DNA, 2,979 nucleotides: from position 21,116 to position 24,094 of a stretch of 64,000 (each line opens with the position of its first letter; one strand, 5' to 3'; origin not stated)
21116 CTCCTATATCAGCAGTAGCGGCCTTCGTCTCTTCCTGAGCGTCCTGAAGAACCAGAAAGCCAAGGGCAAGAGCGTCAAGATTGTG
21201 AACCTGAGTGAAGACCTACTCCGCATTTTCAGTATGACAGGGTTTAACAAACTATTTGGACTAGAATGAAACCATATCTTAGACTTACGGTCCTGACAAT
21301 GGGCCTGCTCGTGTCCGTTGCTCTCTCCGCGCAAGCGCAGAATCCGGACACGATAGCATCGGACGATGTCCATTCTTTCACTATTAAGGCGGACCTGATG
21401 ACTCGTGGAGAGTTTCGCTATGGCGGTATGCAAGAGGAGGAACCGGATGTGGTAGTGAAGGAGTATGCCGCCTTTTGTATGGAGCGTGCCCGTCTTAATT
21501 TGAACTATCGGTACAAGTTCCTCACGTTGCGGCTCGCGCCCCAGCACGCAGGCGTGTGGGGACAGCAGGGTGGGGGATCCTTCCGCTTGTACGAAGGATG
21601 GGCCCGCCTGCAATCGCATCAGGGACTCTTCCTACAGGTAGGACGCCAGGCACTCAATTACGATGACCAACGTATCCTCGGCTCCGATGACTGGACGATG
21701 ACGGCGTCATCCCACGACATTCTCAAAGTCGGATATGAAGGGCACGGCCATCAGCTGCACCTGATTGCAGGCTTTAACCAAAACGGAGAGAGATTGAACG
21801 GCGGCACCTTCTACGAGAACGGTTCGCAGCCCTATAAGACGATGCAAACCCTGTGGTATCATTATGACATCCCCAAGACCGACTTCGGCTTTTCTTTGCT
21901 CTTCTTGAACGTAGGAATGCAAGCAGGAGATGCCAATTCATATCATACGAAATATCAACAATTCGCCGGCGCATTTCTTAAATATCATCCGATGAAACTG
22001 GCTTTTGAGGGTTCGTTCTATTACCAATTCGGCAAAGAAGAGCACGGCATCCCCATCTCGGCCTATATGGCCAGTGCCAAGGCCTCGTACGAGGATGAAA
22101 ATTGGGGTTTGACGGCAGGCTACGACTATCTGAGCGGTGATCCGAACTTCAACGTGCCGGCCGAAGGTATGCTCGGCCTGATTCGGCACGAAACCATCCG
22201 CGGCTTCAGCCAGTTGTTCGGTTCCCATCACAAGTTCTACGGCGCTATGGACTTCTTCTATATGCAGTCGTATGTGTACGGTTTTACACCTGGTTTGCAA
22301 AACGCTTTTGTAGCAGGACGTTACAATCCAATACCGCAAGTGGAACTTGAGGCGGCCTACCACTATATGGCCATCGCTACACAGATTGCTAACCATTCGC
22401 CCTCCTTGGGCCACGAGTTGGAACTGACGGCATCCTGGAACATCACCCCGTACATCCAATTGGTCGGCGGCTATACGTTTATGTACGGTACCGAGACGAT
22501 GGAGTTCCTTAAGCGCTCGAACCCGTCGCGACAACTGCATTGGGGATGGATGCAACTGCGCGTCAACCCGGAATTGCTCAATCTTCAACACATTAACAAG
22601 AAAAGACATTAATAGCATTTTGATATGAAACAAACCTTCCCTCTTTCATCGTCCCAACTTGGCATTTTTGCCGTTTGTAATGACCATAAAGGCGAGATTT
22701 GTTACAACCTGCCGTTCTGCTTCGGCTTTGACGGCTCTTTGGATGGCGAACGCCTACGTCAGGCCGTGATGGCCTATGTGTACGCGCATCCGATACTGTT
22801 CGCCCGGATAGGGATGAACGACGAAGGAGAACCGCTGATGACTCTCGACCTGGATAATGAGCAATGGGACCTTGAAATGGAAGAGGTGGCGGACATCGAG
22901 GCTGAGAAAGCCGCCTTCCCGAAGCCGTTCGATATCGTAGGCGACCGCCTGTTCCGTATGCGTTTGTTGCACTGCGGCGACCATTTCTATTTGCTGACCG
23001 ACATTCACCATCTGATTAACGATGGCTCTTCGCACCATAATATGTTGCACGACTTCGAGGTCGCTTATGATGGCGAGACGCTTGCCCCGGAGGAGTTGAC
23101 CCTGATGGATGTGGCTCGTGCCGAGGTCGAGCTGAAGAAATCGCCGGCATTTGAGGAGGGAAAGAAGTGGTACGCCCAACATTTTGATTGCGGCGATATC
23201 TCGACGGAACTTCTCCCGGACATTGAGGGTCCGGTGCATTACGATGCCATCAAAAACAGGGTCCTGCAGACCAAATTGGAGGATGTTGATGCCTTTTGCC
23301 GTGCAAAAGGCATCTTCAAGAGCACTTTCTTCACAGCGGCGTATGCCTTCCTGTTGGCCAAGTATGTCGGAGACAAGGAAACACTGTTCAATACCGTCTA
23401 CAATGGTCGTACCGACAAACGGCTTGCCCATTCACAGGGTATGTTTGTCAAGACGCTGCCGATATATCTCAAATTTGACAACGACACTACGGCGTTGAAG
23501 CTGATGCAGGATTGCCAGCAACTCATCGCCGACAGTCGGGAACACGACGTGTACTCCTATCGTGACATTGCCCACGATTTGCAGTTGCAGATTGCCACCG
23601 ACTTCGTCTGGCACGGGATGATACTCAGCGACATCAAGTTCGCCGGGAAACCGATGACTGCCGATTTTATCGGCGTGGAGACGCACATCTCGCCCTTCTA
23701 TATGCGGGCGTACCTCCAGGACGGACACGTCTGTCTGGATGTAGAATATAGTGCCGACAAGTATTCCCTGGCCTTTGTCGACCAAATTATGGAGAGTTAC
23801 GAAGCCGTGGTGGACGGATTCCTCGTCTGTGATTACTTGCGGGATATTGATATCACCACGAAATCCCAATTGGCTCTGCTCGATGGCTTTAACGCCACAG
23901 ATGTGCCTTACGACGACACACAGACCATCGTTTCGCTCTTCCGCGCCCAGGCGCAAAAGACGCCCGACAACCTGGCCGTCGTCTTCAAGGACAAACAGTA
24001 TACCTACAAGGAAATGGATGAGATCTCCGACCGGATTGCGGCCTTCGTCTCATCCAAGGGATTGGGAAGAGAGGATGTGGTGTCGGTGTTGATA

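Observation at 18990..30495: Partner-switching pair and alginate-export-type outer-membrane channel packed into one operon with an NRPS and its PPTase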

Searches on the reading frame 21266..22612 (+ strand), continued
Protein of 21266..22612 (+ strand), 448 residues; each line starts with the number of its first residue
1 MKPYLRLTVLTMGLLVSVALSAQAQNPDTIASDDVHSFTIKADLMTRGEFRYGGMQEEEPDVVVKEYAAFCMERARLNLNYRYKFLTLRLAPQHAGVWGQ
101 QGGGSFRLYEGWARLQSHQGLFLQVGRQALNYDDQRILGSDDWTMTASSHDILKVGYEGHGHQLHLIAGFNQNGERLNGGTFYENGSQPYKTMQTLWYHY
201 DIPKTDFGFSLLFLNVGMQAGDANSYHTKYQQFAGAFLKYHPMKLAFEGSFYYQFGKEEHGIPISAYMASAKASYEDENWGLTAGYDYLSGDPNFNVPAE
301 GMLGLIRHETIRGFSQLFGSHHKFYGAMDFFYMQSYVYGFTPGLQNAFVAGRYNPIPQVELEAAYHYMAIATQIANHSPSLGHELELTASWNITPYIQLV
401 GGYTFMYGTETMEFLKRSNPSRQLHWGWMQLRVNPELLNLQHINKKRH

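Call 48: search_protein_families(library=ncbifam, proteins=[window:21266-22612:+], max_evalue=0.001)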
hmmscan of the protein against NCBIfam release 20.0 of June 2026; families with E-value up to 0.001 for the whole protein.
window:21266-22612:+ (448 aa): 0 families
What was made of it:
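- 21266..22612 (+): Outer-membrane beta-barrel of the Alginate_exp (AlgE-like) family (448 aa), with an N-terminal signal-peptide-like segment. There is no NCBIfam hit (call 48).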

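Call 54: find_encoding_contigs(protein=window:21266-22612:+, flank=10000, max_places=4)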
Protein window:21266-22612:+ (448 aa): no gene with exactly this product is on record in the collection.
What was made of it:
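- Tried and rejected: find_encoding_contigs on the window's exact porin (call 54): not on record.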

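Call 55: find_encoding_contigs(protein=P0002, flank=10000, max_places=3)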
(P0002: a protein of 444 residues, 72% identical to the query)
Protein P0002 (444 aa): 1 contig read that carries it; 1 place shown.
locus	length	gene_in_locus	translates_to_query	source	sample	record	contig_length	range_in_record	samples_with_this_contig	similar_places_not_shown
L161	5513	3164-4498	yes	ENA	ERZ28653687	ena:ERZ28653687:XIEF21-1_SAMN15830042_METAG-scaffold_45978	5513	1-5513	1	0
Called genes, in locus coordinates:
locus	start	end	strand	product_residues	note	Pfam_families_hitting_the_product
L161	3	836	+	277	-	?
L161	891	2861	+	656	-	PF22673:MCP-like_PDC_1, PF07228:SpoIIE, PF13581:HATPase_c_2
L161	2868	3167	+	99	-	PF01740:STAS, PF13466:STAS_2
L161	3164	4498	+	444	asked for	PF13372:Alginate_exp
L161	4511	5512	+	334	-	?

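Call 56: find_encoding_contigs(protein=P0015, flank=10000, max_places=3)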
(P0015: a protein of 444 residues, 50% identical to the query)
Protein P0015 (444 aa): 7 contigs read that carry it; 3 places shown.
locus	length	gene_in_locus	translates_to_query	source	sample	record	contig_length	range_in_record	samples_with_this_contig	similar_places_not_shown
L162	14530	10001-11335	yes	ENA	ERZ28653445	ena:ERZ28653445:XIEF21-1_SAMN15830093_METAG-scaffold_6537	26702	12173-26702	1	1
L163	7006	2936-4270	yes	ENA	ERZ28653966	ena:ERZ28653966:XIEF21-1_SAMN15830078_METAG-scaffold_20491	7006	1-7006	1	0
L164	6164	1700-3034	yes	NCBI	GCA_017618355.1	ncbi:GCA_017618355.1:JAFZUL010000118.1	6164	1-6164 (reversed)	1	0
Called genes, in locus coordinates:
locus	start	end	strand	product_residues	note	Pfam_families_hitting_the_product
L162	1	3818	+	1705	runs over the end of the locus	PF16738:CBM26, PF23952:LRR_EndoS (faint), PF12799:LRR_4 (faint), PF13855:LRR_8 (faint)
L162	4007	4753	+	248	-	PF11306:DUF3108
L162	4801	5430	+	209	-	-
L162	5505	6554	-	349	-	PF12412:DUF3667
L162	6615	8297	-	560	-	PF03577:Peptidase_C69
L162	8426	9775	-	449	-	PF01595:CNNM, PF00571:CBS, PF03471:CorC_HlyC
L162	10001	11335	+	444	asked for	PF13372:Alginate_exp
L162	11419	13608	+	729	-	PF22673:MCP-like_PDC_1, PF02743:dCache_1, PF07228:SpoIIE, PF13581:HATPase_c_2, PF02518:HATPase_c (weak)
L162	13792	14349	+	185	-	-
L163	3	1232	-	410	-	?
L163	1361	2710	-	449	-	PF01595:CNNM, PF00571:CBS, PF03471:CorC_HlyC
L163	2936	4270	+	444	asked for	PF13372:Alginate_exp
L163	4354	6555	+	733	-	-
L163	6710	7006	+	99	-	?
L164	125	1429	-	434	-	PF01595:CNNM, PF00571:CBS, PF03471:CorC_HlyC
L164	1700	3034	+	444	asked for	PF13372:Alginate_exp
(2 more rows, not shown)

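Call 68: search_protein_families(library=pfam, proteins=[L025:6265-7434:-, L025:11241-12389:-, L023:1847-3340:-, L023:8459-10195:+, L058:3058-4806:+, L058:8621-9124:-, L041:605-1174:-, L041:5815-6465:+, L034:7249-8718:+, L040:13950-14405:-], max_evalue=0.001)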
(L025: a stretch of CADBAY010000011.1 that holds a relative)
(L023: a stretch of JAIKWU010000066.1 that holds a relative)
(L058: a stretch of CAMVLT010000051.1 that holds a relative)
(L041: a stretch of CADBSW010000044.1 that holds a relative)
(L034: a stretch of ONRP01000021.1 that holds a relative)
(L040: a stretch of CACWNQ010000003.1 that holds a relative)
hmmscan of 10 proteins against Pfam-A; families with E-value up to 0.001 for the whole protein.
L025:6265-7434:- (389 aa): 3 families
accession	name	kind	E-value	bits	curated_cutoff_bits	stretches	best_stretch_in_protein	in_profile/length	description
PF14606.12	Lipase_GDSL_3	-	3.4e-33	115.9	27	1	201-377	3-175/178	GDSL-like Lipase/Acylhydrolase family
PF14607.12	GxDLY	-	1.3e-29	103.3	27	1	47-190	2-145/146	N-terminus of Esterase_SGNH_hydro-type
PF13472.12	Lipase_GDSL_2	-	6.6e-05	23.9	32.9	1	206-369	3-177/178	GDSL-like Lipase/Acylhydrolase family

L025:11241-12389:- (382 aa): 2 families
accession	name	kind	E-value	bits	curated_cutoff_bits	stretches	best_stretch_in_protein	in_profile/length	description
PF13350.11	Y_phosphatase3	-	7e-28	98.6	22.2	1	167-380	5-239/240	Tyrosine phosphatase family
PF22785.1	Tc-R-P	-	2.4e-05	25.3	27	1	210-289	20-97/106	Polymorphic toxin system, DSP-PTPase phosphatase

L023:1847-3340:- (497 aa): 4 families
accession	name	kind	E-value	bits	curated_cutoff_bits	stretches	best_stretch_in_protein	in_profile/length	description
PF02384.22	N6_Mtase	-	8.9e-66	222.8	20.4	1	150-465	2-309/311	N-6 DNA Methylase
PF12161.14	HsdM_N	-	1.7e-12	48.5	24.5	1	6-142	1-134/135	HsdM N-terminal domain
PF07669.17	Eco57I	-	3.4e-05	24.4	25.3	1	239-368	69-171/171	Eco57I restriction-modification methylase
PF01170.24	UPF0020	-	4.6e-05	23.7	22.3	1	182-299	18-142/197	RMKL-like, methyltransferase domain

L023:8459-10195:+ (578 aa): 3 families
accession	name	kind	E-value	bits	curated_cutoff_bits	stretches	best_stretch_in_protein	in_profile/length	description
PF07837.17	FTCD_N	-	1.6e-66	223.8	27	1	7-185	1-176/176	Formiminotransferase domain, N-terminal subdomain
PF04961.17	FTCD_C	-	1.4e-59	201.3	24.5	1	374-554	1-181/182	Formiminotransferase-cyclodeaminase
PF02971.19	FTCD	-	1.7e-59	200.4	24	1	187-351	1-145/145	Formiminotransferase domain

L058:3058-4806:+ (582 aa): 2 families
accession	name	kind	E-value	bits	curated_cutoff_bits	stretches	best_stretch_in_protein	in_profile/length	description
PF02690.20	Na_Pi_cotrans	-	5.2e-56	188.9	29.1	2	15-150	1-135/137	Na+/Pi-cotransporter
PF01895.24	PhoU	-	1.5e-07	32.1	23.5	0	489-572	2-87/89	PhoU domain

L058:8621-9124:- (167 aa): 2 families
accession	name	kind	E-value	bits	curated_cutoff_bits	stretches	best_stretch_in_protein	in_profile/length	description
PF13353.11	Fer4_12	-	3.8e-43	147.5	22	1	15-147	1-137/137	4Fe-4S single cluster domain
PF04055.27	Radical_SAM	-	1.4e-10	42.1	29.5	1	26-120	4-101/166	Radical SAM superfamily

L041:605-1174:- (189 aa): 0 families

L041:5815-6465:+ (216 aa): 3 families
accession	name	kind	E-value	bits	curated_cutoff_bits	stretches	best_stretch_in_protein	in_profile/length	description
PF07715.20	Plug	-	1.9e-11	44.8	23.9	1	119-209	10-107/107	TonB-dependent Receptor Plug Domain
PF13715.12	CarbopepD_reg_2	-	1.9e-06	28.3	32.2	1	22-70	2-52/88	CarboxypepD_reg-like domain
PF13620.12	CarboxypepD_reg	-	2e-06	28.5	32.3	1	22-71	3-55/82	Carboxypeptidase regulatory-like domain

L034:7249-8718:+ (489 aa): 1 family
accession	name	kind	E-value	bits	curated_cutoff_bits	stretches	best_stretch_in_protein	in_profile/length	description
PF03553.21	Na_H_antiporter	-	1.6e-54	185.7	23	2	166-473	1-303/303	Na+/H+ antiporter family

L040:13950-14405:- (151 aa): 1 family
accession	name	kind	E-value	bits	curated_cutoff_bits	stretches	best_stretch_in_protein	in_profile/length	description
PF03703.20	bPH_2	-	6.1e-12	46.1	22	1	70-128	4-63/78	Bacterial PH domain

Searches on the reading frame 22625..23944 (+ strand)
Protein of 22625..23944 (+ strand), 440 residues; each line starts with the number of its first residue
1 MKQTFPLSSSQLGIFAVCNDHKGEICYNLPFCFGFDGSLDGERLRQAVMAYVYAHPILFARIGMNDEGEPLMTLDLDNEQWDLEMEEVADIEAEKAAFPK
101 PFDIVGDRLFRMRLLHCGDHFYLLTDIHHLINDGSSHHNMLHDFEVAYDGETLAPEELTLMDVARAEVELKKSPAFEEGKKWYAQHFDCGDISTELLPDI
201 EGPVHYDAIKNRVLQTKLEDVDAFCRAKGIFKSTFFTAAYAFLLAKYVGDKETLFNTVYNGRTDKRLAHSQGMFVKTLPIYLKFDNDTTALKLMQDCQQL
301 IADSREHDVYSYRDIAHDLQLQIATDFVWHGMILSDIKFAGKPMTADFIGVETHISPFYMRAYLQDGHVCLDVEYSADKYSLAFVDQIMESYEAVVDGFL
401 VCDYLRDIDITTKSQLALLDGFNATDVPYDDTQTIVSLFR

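Call 36: find_related_loci(query=A2, collection=metagenome_contigs, flank=10000)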
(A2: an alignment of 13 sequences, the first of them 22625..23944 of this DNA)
Query A2 (440 aa) in metagenome_contigs; peptide patterns used: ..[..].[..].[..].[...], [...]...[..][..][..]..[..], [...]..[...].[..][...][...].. (x = any residue, [..] = any of these).
600 stretches matched a pattern (row limit reached: there are more); 505 encode a relative of the query (tblastn E <= 1e-3); the best 80 are kept; 80 distinct loci.
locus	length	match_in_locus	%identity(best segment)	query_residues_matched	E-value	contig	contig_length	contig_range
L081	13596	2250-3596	55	1-440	2e-162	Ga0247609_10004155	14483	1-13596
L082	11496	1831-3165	53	1-440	1e-159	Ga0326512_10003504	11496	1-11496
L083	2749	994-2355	52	1-440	5e-169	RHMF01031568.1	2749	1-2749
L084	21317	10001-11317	53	1-440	1e-158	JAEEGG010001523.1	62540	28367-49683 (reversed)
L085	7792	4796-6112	53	1-440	8e-159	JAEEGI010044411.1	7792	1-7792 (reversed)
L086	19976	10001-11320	54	1-440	6e-158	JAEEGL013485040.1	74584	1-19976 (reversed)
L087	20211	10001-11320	54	1-440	5e-158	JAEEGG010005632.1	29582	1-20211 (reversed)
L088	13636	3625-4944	54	1-440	6e-158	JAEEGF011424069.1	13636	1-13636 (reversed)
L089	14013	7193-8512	52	1-440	1e-156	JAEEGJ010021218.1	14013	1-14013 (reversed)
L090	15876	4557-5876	53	1-440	9e-157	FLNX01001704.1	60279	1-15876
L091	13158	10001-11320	52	1-440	2e-156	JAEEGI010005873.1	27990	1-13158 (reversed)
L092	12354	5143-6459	52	1-440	7e-156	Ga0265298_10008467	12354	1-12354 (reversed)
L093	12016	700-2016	53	1-440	1e-155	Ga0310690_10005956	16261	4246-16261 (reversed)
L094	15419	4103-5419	53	1-440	1e-154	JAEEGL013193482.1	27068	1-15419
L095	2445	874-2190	53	1-440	5e-165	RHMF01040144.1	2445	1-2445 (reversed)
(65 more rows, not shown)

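Call 63: search_solved_structures(query=window:22625-23944:+, max_evalue=0.00001)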
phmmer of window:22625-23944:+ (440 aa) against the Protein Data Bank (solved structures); distinct sequences matched with E-value up to 0.00001: 23.
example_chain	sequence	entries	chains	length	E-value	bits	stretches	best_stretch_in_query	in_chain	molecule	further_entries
2jgp_A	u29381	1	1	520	2e-26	96.2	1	4-348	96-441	TYROCIDINE SYNTHETASE 3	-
8xjz_C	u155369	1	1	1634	4.8e-16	62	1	5-435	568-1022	Peptide synthetase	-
6mfw_A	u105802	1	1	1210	2.5e-11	46.5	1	17-300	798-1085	Linear gramicidin synthase subunit A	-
6mfx_A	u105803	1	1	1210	2.7e-11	46.4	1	20-300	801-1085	Linear gramicidin synthase subunit A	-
6mfy_A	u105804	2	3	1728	4.4e-11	45.7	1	17-300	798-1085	Linear gramicidin synthase subunit A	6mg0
6mfz_A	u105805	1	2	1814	4.6e-11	45.6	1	17-300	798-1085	Linear gramicidin synthase subunit A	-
9be3_A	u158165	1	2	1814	4.6e-11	45.6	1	17-300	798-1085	Linear gramicidin synthase subunit A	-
9be4_A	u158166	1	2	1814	4.6e-11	45.6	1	17-300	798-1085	Linear gramicidin synthase subunit A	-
9meh_A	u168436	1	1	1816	4.6e-11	45.6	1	17-300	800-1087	Linear gramicidin synthase subunit A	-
6oyf_A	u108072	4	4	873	1.7e-10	43.8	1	6-317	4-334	Txo1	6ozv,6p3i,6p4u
4zxh_A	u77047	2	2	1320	3.9e-08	36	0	6-144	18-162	ABBFA_003403 | Tyrocidine synthetase 3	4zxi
9rde_A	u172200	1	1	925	8.7e-08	34.8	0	3-309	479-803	Bacitracin synthase 3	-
9x29_A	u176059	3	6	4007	3.3e-07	32.9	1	6-297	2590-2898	PKS-NRPS hybrid synthetase psoA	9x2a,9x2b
8hlk_A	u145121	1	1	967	8.9e-07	31.5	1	201-314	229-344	Microcystin synthetase B (Fragment)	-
6ad3_A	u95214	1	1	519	1.2e-06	31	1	27-282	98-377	Lovastatin nonaketide synthase mokA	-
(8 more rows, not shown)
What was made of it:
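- The N-terminal C domain most resembles an ordinary elongation C domain (TycC 2jgp, call 63).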
